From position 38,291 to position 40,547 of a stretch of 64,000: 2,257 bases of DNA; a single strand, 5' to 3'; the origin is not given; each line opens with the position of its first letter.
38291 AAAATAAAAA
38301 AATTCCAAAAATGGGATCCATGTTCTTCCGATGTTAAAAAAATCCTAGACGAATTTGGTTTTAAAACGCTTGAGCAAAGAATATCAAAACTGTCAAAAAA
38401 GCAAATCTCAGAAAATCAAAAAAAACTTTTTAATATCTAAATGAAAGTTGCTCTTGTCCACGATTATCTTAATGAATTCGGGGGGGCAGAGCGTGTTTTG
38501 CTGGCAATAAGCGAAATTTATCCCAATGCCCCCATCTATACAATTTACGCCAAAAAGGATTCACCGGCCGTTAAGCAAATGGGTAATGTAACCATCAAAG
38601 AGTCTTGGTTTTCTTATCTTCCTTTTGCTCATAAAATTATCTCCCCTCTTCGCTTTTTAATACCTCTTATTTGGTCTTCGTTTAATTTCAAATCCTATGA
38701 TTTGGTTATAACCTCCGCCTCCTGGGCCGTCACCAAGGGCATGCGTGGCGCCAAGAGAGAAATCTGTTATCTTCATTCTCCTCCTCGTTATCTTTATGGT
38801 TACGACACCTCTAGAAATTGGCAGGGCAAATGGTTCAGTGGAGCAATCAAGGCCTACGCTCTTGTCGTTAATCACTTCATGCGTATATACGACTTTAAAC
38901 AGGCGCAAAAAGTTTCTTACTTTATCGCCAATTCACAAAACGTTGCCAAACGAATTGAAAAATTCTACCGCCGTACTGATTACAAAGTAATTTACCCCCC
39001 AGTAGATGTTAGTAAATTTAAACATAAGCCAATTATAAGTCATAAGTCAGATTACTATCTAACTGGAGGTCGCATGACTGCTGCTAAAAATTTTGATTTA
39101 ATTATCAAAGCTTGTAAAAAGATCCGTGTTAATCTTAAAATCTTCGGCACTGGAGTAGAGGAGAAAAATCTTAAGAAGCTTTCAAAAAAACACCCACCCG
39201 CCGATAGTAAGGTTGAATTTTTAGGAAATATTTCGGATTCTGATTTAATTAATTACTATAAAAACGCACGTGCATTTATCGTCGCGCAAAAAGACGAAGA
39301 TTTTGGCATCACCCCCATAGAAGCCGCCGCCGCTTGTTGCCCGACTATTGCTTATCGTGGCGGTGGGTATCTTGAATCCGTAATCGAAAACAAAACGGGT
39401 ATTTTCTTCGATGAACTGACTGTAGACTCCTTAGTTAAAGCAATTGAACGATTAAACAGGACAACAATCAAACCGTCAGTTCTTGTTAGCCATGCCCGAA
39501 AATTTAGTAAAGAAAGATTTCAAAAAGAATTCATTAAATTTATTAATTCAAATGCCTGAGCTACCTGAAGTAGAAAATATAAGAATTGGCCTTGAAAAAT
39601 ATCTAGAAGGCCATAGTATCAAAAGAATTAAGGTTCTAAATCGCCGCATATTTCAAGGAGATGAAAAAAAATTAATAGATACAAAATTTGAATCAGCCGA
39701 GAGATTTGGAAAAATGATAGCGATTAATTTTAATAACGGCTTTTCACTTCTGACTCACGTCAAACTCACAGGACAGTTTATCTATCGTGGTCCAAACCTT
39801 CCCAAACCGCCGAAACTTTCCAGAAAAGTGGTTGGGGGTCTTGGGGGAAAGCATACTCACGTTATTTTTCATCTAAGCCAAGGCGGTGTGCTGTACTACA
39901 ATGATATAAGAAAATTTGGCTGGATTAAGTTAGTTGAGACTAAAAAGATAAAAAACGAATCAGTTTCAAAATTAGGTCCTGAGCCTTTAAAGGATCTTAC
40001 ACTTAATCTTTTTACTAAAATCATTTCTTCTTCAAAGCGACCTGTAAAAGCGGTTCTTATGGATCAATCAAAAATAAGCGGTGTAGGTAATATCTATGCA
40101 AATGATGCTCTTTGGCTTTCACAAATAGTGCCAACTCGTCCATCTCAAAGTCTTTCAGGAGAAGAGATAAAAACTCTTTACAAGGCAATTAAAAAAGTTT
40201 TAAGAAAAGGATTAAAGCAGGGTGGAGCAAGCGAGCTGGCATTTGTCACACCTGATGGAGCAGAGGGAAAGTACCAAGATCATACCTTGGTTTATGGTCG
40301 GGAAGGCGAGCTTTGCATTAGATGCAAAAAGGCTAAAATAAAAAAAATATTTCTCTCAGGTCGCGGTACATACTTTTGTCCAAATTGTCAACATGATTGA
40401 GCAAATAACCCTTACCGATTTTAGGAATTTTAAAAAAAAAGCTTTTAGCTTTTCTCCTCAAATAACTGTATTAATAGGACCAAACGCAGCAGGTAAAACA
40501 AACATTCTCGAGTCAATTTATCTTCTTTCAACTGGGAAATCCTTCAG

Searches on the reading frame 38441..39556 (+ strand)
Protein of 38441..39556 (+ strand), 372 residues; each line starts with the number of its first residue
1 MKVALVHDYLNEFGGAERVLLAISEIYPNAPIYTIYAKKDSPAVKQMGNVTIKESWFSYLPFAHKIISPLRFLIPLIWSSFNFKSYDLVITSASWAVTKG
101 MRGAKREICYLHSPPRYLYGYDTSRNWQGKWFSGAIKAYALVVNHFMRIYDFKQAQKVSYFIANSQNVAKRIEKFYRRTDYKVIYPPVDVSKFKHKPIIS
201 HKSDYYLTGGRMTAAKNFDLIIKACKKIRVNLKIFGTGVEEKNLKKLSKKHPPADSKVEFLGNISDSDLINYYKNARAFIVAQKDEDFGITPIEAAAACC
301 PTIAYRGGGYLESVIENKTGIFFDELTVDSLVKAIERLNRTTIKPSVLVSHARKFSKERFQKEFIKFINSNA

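Call 32: search_protein_families(library=pfam, proteins=[window:38441-39556:+], max_evalue=0.001)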
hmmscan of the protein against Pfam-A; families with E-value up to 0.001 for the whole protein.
window:38441-39556:+ (372 aa): 3 families
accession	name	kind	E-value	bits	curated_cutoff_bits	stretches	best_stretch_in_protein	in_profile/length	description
PF00534.26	Glycos_transf_1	-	3.1e-31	108.6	26.4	1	193-354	5-171/172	Glycosyl transferases group 1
PF13692.12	Glyco_trans_1_4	-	1.2e-19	71.5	27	1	208-338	6-139/142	Glycosyl transferases group 1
PF13439.12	Glyco_transf_4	-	1.1e-06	29.2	28.5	1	14-191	2-169/170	Glycosyltransferase Family 4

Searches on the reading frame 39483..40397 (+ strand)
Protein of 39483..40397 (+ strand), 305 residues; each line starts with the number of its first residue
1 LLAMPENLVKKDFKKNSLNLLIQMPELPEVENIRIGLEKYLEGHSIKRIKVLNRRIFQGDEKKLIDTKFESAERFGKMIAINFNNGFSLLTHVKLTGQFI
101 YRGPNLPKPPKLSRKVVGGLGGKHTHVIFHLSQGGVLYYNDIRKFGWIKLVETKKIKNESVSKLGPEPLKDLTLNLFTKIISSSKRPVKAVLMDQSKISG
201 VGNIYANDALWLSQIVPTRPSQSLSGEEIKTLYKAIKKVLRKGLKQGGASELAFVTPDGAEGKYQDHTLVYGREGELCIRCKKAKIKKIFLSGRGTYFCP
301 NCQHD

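Call 32: search_protein_families(library=pfam, proteins=[window:39483-40397:+], max_evalue=0.001)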
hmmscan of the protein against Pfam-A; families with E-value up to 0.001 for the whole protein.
window:39483-40397:+ (305 aa): 3 families
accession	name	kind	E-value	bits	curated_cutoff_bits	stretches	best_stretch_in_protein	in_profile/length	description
PF06831.19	H2TH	-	1.4e-24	86.3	34.7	1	164-249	1-87/93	Formamidopyrimidine-DNA glycosylase H2TH domain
PF01149.29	Fapy_DNA_glyco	-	5.2e-24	85.6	25.5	1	24-147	1-116/117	Formamidopyrimidine-DNA glycosylase N-terminal domain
PF06827.20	zf-FPG_IleRS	-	2.7e-05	24.3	21.3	1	275-304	1-29/30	Zinc finger found in FPG and IleRS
